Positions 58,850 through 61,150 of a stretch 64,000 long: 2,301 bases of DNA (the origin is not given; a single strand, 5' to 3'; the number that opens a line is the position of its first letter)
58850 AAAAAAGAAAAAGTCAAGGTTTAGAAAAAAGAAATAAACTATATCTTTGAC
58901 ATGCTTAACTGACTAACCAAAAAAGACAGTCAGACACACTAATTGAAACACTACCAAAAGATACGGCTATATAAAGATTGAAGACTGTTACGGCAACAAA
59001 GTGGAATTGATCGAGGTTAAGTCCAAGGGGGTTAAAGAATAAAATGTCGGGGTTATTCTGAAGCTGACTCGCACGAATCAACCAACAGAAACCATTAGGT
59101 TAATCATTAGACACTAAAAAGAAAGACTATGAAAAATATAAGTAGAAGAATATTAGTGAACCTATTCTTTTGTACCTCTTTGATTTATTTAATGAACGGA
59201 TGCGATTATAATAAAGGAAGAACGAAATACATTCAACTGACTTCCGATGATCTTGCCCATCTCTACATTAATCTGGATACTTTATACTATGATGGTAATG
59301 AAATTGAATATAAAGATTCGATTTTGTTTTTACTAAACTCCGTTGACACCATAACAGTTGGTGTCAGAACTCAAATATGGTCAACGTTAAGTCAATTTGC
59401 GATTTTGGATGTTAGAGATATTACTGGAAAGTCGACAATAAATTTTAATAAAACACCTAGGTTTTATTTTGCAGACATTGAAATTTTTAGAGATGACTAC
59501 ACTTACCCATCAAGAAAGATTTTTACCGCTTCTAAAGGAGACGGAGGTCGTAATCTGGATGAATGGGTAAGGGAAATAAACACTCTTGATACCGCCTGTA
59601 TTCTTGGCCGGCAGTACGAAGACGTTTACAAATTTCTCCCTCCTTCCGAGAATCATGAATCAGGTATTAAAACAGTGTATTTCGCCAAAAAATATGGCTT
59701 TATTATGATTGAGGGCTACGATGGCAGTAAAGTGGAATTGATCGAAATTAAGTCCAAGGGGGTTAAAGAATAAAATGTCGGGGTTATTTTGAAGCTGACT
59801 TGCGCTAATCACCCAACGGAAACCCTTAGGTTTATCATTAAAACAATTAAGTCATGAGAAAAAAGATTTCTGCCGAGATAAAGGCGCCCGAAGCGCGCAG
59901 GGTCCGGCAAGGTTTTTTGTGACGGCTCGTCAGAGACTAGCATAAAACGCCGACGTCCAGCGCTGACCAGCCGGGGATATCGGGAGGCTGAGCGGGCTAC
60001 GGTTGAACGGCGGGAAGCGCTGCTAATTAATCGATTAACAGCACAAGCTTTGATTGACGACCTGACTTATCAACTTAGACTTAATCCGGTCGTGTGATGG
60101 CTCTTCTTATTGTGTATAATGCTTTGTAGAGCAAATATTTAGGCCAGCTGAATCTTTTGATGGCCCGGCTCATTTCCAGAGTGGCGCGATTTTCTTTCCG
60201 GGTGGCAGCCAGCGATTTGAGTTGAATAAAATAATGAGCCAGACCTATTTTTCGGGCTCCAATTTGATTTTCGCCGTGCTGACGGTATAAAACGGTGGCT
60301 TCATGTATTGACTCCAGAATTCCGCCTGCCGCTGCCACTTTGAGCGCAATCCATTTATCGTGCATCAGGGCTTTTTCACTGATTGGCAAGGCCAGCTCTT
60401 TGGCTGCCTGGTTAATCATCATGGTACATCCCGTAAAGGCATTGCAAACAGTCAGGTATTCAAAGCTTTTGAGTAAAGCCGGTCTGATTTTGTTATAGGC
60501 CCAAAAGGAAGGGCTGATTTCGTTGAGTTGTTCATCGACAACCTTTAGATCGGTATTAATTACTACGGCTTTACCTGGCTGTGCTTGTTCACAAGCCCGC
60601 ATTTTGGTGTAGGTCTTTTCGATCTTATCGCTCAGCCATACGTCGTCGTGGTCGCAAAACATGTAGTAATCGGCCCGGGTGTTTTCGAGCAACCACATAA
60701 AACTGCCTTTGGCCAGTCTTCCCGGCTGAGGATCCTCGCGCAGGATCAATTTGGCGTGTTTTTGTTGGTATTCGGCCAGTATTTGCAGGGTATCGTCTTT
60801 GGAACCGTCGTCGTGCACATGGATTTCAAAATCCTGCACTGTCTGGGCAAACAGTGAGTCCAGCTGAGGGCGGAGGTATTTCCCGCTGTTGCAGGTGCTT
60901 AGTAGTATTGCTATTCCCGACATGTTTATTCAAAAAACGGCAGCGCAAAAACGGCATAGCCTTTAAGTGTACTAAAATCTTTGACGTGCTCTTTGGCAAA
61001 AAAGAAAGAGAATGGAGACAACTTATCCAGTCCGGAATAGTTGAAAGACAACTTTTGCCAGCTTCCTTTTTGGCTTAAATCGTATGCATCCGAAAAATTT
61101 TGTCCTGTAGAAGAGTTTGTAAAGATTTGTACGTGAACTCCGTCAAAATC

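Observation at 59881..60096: Abrupt 64%-GC patch with a start-less 71-codon open frame and many 6-bp palindromes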

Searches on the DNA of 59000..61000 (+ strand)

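Call 4: search_rna_families(source=window, start=59000, end=61000, threshold=evalue, max_evalue=10, show_alignments=3)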
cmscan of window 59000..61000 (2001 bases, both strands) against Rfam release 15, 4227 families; matches with E-value up to 10: 1.
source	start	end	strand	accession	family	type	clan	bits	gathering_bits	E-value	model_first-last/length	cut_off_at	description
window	60383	60480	+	RF02120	FTX_2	Gene; lncRNA;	-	15.6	48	7.2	1-97/97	no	FTX transcript, XIST regulator conserved region 2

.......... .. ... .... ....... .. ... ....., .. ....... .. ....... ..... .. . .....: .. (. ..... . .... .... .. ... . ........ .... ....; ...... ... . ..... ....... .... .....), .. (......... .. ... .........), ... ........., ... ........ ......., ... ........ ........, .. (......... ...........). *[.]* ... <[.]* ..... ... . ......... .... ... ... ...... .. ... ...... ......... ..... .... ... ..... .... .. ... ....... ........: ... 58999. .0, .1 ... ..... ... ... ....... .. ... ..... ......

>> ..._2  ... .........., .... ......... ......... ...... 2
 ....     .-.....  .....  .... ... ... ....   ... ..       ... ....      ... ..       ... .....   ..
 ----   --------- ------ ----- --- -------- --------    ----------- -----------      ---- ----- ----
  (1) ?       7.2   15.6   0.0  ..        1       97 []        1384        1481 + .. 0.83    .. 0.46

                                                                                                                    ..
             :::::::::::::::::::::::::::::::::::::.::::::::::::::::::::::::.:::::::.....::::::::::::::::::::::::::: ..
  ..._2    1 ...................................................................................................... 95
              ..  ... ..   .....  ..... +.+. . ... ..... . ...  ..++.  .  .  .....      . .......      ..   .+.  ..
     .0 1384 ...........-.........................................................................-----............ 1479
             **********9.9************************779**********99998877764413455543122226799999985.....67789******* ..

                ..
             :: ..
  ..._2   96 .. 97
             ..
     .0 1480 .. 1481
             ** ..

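Call 13: search_dna_similar(query=window:59774-60100:+, collection=plasmids, mode=distant, max_evalue=1)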
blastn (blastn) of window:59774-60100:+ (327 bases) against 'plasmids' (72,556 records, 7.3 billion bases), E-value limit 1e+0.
Records with a match: 1; places in all: 1; records where one place covers at least 80% of the query: 0.
Best place of each record, by identity: 90-95% 1.
By first word of the organism name: Borrelia 1.
By predicted mobility (MOB-suite, as given by PLSDB): non-mobilizable 1.
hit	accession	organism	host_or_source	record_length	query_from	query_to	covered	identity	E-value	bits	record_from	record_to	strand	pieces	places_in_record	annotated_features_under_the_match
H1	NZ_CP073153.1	Borrelia nietonii YOR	Homo sapiens,blood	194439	65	96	10%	90.9%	3e-1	44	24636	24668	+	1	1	CRASP family complement regulator-acquiring lipoprotein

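Call 51: search_with_rna_model(model_id=R1, sources=[L001, L008, L011, L012, L013, L014, L015, L016, L017, L018, L019, L020, L021, L022, L023, L024, L025, L026, L027, L028, L029, L030, L031, L032, L033, L034, L035, L036, L037, L038, L039, L040, L041, L042, L043, L044, L045, L046, L047, L048, L049, L050, L051, L052, L053, L054, L055, L056, L057, L058, L059, L060, L061, L062, L063, L064], max_evalue=0.01)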
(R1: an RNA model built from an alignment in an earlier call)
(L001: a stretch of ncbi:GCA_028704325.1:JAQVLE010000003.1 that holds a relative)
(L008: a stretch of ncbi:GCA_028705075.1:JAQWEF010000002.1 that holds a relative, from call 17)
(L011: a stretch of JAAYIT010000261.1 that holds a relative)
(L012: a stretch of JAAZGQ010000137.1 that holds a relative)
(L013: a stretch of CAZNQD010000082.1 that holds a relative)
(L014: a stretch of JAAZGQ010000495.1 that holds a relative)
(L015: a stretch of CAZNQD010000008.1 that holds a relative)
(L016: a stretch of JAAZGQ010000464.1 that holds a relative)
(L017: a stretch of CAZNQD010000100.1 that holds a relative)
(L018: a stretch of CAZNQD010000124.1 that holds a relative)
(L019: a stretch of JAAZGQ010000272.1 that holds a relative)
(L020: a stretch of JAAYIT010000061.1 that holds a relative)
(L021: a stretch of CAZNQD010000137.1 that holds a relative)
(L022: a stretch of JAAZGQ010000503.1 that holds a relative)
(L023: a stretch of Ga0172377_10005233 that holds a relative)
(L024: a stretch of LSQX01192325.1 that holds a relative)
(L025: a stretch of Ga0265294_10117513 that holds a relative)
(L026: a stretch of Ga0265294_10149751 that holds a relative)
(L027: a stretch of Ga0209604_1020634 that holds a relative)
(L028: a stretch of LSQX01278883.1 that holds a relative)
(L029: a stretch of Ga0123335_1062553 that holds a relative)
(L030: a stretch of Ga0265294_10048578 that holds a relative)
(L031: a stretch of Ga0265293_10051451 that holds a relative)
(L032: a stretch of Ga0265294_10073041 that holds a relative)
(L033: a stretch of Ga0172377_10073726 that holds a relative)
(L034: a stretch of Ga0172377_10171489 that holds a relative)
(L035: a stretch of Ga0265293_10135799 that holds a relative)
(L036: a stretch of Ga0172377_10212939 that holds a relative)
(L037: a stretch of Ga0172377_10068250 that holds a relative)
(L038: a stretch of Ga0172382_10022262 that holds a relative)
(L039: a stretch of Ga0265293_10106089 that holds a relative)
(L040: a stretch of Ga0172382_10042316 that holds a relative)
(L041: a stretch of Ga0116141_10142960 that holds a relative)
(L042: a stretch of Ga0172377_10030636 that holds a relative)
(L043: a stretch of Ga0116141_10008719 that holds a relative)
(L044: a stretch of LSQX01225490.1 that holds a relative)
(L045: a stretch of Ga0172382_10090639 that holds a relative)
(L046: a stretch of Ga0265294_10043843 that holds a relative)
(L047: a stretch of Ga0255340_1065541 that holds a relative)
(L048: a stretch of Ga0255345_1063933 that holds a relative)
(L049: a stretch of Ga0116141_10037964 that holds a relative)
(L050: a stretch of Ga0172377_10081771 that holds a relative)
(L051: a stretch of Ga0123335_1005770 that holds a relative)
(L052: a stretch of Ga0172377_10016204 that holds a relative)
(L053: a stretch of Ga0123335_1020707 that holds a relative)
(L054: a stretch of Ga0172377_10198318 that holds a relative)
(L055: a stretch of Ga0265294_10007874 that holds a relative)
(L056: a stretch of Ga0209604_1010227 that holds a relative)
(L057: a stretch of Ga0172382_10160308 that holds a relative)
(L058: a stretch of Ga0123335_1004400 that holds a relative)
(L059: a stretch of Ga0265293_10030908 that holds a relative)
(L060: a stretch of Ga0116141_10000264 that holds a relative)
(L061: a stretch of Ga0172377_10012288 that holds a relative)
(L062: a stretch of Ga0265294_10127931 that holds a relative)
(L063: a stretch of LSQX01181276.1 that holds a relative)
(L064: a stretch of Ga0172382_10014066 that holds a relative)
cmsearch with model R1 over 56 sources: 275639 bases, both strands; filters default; matches with E-value up to 0.01: 78.
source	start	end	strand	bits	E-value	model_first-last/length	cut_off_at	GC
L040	2493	2701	+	245.6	2.2e-59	1-209/209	no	0.64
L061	962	1170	-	244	5.6e-59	1-209/209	no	0.62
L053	3729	3937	-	243.3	8.2e-59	1-209/209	no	0.64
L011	489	696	+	241.4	2.5e-58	1-209/209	no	0.64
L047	550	757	-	241.3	2.6e-58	1-209/209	no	0.64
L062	209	417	-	241.1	2.9e-58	1-209/209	no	0.64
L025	1463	1671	+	241.1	3e-58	1-209/209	no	0.64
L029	1800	2008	+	239.8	6.2e-58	1-209/209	no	0.65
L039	1878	2086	+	239.4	7.9e-58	1-209/209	no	0.64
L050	374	582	+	239.4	7.9e-58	1-209/209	no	0.64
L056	193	400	-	238.7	1.2e-57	1-209/209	no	0.65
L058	5403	5610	-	237.1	3e-57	1-209/209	no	0.6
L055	12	219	-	236.6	4e-57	1-209/209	no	0.61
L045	207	415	+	234.2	1.5e-56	1-209/209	no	0.6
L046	1254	1461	+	233.4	2.4e-56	1-209/209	no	0.66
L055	1996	2203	-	233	3.2e-56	1-209/209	no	0.61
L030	3399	3607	-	232.9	3.3e-56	1-209/209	no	0.61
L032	1051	1257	-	232.5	4.3e-56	1-209/209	no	0.62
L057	134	341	-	232.1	5.1e-56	1-209/209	no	0.65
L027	380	586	+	231.8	6.4e-56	1-209/209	no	0.61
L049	312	518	-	231.8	6.4e-56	1-209/209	no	0.61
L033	2720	2926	-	231.5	7.4e-56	1-209/209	no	0.59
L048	1567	1773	-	231.4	8e-56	1-209/209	no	0.61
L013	707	913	+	230.4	1.4e-55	1-209/209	no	0.61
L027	3001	3207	+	229.3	2.6e-55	1-209/209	no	0.62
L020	2388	2593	+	226.7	1.2e-54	1-209/209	no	0.61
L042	2228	2436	-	225.9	1.9e-54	1-209/209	no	0.63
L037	643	850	-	225.5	2.3e-54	1-209/209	no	0.65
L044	26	232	-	225.3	2.6e-54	1-209/209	no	0.63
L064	5780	5987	-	223.8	6.2e-54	1-209/209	no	0.59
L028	155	362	-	223.5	7.4e-54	1-209/209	no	0.63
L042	5045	5253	-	219.4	7.9e-53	1-209/209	no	0.61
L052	7264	7469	-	215.5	7.4e-52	3-209/209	5'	0.64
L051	13153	13361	-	215.3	8.3e-52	1-209/209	no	0.62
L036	1505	1679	+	206.1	1.6e-49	1-177/209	3'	0.62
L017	1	184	+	205.8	2e-49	26-209/209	5'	0.65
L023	12526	12732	+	205.5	2.4e-49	1-209/209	no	0.62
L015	1491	1698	-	204.4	4.4e-49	1-209/209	no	0.6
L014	1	172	-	201.2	2.8e-48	1-174/209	3'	0.62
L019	2496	2676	-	198.7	1.1e-47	28-209/209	5'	0.66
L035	1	161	-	194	1.8e-46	1-161/209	3'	0.63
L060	1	163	-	193.7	2.1e-46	1-163/209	3'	0.63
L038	7240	7444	+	192.9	3.3e-46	1-209/209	no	0.64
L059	1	196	+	185.9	1.8e-44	13-209/209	5'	0.64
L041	1206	1374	-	175.4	7.6e-42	41-209/209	5'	0.62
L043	1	169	+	171.6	6.9e-41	41-209/209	5'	0.63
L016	1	158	+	169.7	2.1e-40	52-209/209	5'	0.66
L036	1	155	+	156.3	4.5e-37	53-209/209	5'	0.64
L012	1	146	+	141.8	1.9e-33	62-209/209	5'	0.61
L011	3061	3184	+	132.1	5.2e-31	1-125/209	3'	0.65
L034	1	130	+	120.6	3.7e-28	80-209/209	5'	0.62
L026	1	122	+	114.1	1.6e-26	88-209/209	5'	0.63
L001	4692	4886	-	111.6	6.7e-26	1-209/209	no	0.54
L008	10716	10910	+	111.6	6.7e-26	1-209/209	no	0.54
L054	606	800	-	111.6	6.7e-26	1-209/209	no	0.54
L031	1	119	+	107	9.3e-25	91-209/209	5'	0.62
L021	2477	2572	-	84.1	4.9e-19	114-209/209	5'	0.69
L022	3640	3752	-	76.2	4.7e-17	95-209/209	5'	0.64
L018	2989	3085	-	69.5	2.2e-15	112-209/209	5'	0.65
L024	3870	3992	+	69.2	2.6e-15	1-209/209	no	0.63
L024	7503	7615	+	65.6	2e-14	1-209/209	no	0.64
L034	1846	1915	+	65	2.9e-14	1-70/209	3'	0.67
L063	1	77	+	57.4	2.3e-12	133-209/209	5'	0.65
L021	1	60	-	53.2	2.6e-11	1-60/209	3'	0.65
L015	2042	2199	+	51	9e-11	1-209/209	no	0.58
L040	2482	2690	-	34.6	1.2e-06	1-209/209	no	0.63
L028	166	373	+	29.4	2.2e-05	1-209/209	no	0.62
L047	561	768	+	28.4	4.1e-05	1-209/209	no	0.65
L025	1452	1660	-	27.3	7.7e-05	1-209/209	no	0.65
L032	1062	1268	+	26.7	0.00011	1-209/209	no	0.61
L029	1789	1997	-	26.4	0.00013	1-209/209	no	0.62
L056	227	379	+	23.8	0.00059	22-175/209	no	0.66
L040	243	309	+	23.6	0.00063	1-209/209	no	0.67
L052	7290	7459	+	23.5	0.00068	14-184/209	no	0.65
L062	220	428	+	22.9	0.00098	1-209/209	no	0.65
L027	2990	3196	-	22.3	0.0013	1-209/209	no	0.6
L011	478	688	-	21.9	0.0017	1-209/209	no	0.64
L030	1704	1840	-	20.3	0.0043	34-162/209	no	0.6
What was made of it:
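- On REP/REPIN-RAYT system: 60-66% GC (call 51).
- Closest known: REP / BIME / REPIN elements with RAYT. Different: It is not a symmetric pair of inverted units: the reverse strand scores ~25 bits against ~240 (call 51).
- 65 plus-orientation CM hits, many cut off by contig ends (call 51). On 8 of 9 contigs with two copies the copies are in direct orientation, 1.4-3.6 kb apart, bracketing 1-3 genes (call 51).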

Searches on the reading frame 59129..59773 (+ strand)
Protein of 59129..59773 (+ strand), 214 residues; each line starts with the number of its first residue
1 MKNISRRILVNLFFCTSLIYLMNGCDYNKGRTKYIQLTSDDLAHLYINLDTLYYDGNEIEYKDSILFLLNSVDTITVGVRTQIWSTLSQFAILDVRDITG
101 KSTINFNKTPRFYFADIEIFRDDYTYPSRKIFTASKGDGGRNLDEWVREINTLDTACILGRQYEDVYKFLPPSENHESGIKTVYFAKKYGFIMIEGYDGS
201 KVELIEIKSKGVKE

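Call 14: search_protein_families(library=pfam, proteins=[window:59129-59773:+], max_evalue=10)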
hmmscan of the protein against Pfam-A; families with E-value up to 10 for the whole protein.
window:59129-59773:+ (214 aa): 2 families
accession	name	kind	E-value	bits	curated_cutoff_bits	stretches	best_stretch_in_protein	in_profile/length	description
PF21279.3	YhfX-like_C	-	0.036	15.1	27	1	19-93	14-87/97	YhfX-like, C-terminal domain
PF17896.6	NSP2_gammaCoV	-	0.23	11.1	27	1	65-104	56-93/358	Non-structural protein 2, gammacoronavirus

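Call 15: search_protein_families(library=ncbifam, proteins=[window:59129-59773:+], max_evalue=10)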
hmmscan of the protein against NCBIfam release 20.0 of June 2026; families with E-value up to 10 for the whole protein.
window:59129-59773:+ (214 aa): 0 families
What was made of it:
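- Tried and rejected: Pfam and NCBIfam on both long frames gave nothing (calls 14, 15).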

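Call 17: find_encoding_contigs(protein=window:59129-59773:+, flank=10000, max_places=10)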
Protein window:59129-59773:+ (214 aa): 6 contigs read that carry it; 4 places shown.
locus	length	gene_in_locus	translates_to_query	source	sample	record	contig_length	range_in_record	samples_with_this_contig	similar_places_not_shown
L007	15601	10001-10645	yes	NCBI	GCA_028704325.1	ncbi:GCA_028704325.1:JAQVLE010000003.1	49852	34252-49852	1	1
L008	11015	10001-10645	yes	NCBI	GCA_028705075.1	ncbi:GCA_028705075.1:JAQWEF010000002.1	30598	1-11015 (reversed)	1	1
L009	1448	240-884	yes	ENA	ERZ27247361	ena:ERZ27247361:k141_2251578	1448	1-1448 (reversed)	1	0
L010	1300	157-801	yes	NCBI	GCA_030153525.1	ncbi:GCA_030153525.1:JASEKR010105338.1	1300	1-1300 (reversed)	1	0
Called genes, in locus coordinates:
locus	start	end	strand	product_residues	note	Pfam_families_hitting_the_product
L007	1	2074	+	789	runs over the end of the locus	PF00580:UvrD-helicase, PF01443:Viral_helicase1 (faint), PF13245:AAA_19, PF13604:AAA_30 (faint), PF13087:AAA_12 (faint), PF13361:UvrD_C, PF13538:UvrD_C_2, PF21196:PcrA_UvrD_tudor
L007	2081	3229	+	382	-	PF00278:Orn_DAP_Arg_deC (weak)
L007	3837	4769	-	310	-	PF00849:PseudoU_synth_2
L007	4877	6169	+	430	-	PF00501:AMP-binding, PF14535:AMP-binding_C_2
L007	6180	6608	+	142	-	PF19571:ACT_8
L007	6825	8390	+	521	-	PF00474:SSF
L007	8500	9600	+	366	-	PF01041:DegT_DnrJ_EryC1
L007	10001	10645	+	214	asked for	-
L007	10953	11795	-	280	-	PF00535:Glycos_transf_2, PF10111:Glyco_tranf_2_2 (faint)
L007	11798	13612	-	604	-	PF04932:Wzy_C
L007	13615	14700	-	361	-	PF14897:EpsG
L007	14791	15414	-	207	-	PF01209:Ubie_methyltran (faint), PF13489:Methyltransf_23, PF13847:Methyltransf_31, PF08241:Methyltransf_11, PF08242:Methyltransf_12, PF13649:Methyltransf_25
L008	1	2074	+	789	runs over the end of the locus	PF00580:UvrD-helicase, PF01443:Viral_helicase1 (faint), PF13245:AAA_19, PF13604:AAA_30 (faint), PF13087:AAA_12 (faint), PF13361:UvrD_C, PF13538:UvrD_C_2, PF21196:PcrA_UvrD_tudor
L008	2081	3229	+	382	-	PF00278:Orn_DAP_Arg_deC (weak)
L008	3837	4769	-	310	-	PF00849:PseudoU_synth_2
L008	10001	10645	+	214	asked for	-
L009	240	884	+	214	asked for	-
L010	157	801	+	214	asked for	-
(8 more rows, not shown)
